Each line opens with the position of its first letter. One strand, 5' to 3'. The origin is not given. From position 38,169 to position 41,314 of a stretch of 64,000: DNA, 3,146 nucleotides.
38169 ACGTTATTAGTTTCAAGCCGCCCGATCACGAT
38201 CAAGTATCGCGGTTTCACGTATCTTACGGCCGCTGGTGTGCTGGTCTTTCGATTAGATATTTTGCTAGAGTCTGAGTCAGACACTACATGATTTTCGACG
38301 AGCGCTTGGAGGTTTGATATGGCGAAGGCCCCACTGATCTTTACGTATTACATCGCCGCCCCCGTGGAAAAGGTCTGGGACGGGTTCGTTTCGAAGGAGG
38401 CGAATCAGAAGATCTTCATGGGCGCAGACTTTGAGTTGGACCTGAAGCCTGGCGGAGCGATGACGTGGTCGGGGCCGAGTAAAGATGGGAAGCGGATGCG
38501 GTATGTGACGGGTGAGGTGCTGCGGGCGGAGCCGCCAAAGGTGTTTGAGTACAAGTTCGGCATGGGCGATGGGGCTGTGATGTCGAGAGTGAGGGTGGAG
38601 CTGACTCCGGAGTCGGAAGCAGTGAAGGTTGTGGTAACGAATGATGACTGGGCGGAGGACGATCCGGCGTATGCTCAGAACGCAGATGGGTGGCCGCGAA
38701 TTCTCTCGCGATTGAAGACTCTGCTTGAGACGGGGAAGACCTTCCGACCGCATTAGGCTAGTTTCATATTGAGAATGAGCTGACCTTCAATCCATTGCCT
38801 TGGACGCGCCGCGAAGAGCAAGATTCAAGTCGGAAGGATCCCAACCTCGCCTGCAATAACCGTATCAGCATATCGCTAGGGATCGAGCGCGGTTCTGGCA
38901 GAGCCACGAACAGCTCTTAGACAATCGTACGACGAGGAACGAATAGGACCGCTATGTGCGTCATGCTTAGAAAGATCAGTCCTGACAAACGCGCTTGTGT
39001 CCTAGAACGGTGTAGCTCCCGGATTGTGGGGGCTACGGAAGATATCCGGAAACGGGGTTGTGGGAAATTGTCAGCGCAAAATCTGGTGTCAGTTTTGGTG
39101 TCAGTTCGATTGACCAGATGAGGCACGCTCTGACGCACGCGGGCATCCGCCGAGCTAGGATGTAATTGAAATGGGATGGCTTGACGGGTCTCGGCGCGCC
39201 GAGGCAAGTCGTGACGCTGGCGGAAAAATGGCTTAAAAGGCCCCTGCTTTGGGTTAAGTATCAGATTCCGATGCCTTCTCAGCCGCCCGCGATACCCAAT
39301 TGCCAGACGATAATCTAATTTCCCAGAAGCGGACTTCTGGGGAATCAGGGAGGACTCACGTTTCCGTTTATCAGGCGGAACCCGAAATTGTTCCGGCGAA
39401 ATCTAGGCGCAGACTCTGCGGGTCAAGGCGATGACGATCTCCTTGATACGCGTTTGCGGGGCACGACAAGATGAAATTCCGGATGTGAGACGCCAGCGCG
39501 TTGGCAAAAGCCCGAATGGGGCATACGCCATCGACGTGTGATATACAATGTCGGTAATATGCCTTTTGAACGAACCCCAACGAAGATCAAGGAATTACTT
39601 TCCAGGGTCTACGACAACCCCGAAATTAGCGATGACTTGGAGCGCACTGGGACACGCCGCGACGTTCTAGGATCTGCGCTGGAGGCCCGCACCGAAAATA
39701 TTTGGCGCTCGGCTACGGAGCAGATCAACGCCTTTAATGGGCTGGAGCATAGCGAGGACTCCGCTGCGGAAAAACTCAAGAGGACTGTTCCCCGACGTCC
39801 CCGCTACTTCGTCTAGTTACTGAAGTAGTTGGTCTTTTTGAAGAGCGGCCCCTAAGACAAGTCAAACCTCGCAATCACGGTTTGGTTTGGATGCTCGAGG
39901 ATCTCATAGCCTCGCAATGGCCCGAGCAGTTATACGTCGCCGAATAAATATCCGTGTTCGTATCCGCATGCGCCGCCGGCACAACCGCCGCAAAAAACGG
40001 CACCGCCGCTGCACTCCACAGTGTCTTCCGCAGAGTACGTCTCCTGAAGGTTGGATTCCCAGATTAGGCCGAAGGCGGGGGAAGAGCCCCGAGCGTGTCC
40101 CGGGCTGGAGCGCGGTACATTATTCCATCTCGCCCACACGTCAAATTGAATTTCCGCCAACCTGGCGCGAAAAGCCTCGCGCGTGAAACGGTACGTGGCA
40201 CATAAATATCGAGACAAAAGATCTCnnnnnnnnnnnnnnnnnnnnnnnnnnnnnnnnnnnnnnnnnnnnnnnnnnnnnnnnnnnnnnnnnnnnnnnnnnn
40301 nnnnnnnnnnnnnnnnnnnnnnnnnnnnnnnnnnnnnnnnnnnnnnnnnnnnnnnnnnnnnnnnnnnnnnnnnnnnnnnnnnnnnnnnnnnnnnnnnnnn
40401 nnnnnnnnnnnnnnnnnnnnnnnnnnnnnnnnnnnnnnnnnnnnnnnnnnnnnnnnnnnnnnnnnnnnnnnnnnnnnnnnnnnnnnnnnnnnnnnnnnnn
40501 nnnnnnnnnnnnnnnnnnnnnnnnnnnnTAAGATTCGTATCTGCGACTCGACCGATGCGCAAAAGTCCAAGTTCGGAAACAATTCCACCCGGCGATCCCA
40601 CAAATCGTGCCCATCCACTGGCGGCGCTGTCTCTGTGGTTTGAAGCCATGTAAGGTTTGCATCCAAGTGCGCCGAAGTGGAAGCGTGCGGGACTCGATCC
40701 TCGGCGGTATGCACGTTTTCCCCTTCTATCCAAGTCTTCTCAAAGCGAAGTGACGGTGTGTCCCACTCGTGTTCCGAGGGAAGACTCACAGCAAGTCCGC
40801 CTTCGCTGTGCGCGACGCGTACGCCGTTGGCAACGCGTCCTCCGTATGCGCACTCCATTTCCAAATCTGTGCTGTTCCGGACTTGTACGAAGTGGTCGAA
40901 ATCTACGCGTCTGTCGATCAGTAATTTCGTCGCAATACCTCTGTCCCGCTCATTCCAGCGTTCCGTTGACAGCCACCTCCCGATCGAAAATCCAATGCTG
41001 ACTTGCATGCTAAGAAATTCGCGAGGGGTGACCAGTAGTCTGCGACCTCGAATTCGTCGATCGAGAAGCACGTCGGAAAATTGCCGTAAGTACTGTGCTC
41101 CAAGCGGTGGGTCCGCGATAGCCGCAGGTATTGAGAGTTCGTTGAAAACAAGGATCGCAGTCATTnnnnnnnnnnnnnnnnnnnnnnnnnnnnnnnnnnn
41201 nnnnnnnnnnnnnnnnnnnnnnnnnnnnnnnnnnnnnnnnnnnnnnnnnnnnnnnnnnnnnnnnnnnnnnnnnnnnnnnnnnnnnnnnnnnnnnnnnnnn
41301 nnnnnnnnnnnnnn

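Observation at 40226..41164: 312-aa orphan protein with a distinctive C-terminal F-H-L-K ... R-I-H-F ... G-Y-V-G-x-H-L motif as putative effector or sensor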

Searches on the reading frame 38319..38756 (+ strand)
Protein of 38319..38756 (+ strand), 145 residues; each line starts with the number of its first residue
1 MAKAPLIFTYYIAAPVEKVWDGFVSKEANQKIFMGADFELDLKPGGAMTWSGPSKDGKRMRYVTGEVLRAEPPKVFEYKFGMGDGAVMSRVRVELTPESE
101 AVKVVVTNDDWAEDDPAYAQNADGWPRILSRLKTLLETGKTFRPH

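Call 26: search_protein_families(library=pfam, proteins=[window:38319-38756:+], max_evalue=0.01)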
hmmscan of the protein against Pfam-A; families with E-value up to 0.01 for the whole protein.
window:38319-38756:+ (145 aa): 2 families
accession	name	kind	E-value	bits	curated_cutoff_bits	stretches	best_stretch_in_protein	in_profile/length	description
PF08327.17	AHSA1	-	3.2e-19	69.8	22.1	1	13-137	1-125/125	Activator of Hsp90 ATPase homolog 1-like protein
PF10604.15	Polyketide_cyc2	-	0.0001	23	27.4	1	11-107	9-105/142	Polyketide cyclase / dehydrase and lipid transport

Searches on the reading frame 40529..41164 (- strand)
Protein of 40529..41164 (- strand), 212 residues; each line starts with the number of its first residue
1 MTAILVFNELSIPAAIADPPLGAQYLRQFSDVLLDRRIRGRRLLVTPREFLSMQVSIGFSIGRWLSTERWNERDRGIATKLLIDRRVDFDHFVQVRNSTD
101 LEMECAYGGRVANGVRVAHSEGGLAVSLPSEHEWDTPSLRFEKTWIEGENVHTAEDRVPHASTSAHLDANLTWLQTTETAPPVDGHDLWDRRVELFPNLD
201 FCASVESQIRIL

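Call 44: predict_structure(alignment_id=A2)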
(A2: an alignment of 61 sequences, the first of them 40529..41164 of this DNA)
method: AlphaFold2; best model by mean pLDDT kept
length: 212 residues; sequences in the alignment: 61
mean_pLDDT: 89.5   pTM: 0.79
mean pLDDT of the five models: 89.5, 89.0, 88.2, 87.9, 87.3
residues with pLDDT >= 90: 137; 70-90: 63; 50-70: 10; < 50: 2
segments of 3 or more residues with pLDDT < 50: none
pLDDT, mean of each block of 10 residues (from residue 1): 94 86 95 92 95 94 91 90 94 61 87 94 96 96 92 96 96 80 85 78 87 86
secondary structure, 60 per line:
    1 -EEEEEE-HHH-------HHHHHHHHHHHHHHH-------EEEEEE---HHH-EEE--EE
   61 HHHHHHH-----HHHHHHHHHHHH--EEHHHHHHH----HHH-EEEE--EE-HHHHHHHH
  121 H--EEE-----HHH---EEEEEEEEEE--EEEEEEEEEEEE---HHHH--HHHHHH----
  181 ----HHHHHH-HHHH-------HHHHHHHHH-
elements in order: E2-7 H19-33 E41-46 E54-56 H61-67 H73-84 H89-95 E104-107 H113-121 E124-126 E138-147 E150-161 H165-168 H171-176 H185-190 H192-195 H203-211

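Call 46: fold_search(model_id=the predicted structure, library=pdb)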
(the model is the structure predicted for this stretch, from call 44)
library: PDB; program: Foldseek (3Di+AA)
matches with E <= 10: 785; with E <= 0.001: 0
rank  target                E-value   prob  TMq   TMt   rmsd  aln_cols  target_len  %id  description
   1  5cyx                  4.2e-02  0.82  0.16  0.11   5.1        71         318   15  Crystal Structure of Mouse Protocadherin-24 EC1-3 (released 2016-11-02)
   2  7wzg_A                6.7e-02  0.10  0.14  0.13  15.3       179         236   13  Cypemycin N-terminal methyltransferase CypM (released 2023-02-22)
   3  6xs7_A                1.0e-01  0.07  0.15  0.16  15.4       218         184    7  Crystal structure of human Vps29 complexed with RaPID-derived cyclic peptide RT-D2 (released 2021-07-14)
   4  5u5i_A                1.2e-01  0.08  0.16  0.14  12.8       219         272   10  The dimeric crystal structure of the selenomethionine derivative of HTPA Reductase from Sellaginella moellendorffii (released 2017-12-06)
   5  5xcj_B                1.2e-01  0.07  0.15  0.17  14.7       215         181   10  Crystal structure of Vps29 single mutant (D62A) from Entamoeba histolytica (released 2017-10-18)
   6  1w24                  2.6e-01  0.06  0.16  0.17  15.3       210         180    7  Crystal Structure Of human Vps29 (released 2005-03-23)
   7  1y8c                  2.9e-01  0.06  0.14  0.13  14.4       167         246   11  Crystal structure of a S-adenosylmethionine-dependent methyltransferase from Clostridium acetobutylicum ATCC 824 (released 2004-12-28)
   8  5osh_A                3.1e-01  0.05  0.17  0.18  15.6       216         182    9  Structure of retromer VPS29-VPS35C subunits complexed with RidL N-terminal domain (1-236) (released 2017-12-13)
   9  5wyh_A                3.1e-01  0.04  0.14  0.16  16.4       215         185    9  Crystal structure of RidL(1-200) complexed with VPS29 (released 2018-01-24)
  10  8ese_Z                3.3e-01  0.04  0.14  0.16  16.8       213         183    8  Crystal structure of human Vps29 bound to a peptide from Vps35L (released 2023-05-24)
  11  6xsa_A                3.5e-01  0.06  0.16  0.18  15.6       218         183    7  Crystal structure of human Vps29 complexed with RaPID-derived cyclic peptide RT-L2 (released 2021-07-14)
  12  5u5n_B                3.5e-01  0.05  0.15  0.13  12.8       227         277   10  The dimeric crystal structure of HTPA Reductase from Sellaginella moellendorffii (released 2017-12-06)
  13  1vm6_C                3.8e-01  0.07  0.20  0.19  12.5       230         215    6  Crystal structure of Dihydrodipicolinate reductase (TM1520) from Thermotoga maritima at 2.27 A resolution (released 2004-09-21)
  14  5u5n_A                3.8e-01  0.05  0.15  0.13  13.0       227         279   10  The dimeric crystal structure of HTPA Reductase from Sellaginella moellendorffii (released 2017-12-06)
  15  8tta_C                3.8e-01  0.03  0.15  0.16  15.7       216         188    8  Structure of retromer VPS29-VPS35 (483-796) complexed with Fam21A repeat 21 (1328-1341) (released 2024-08-21)
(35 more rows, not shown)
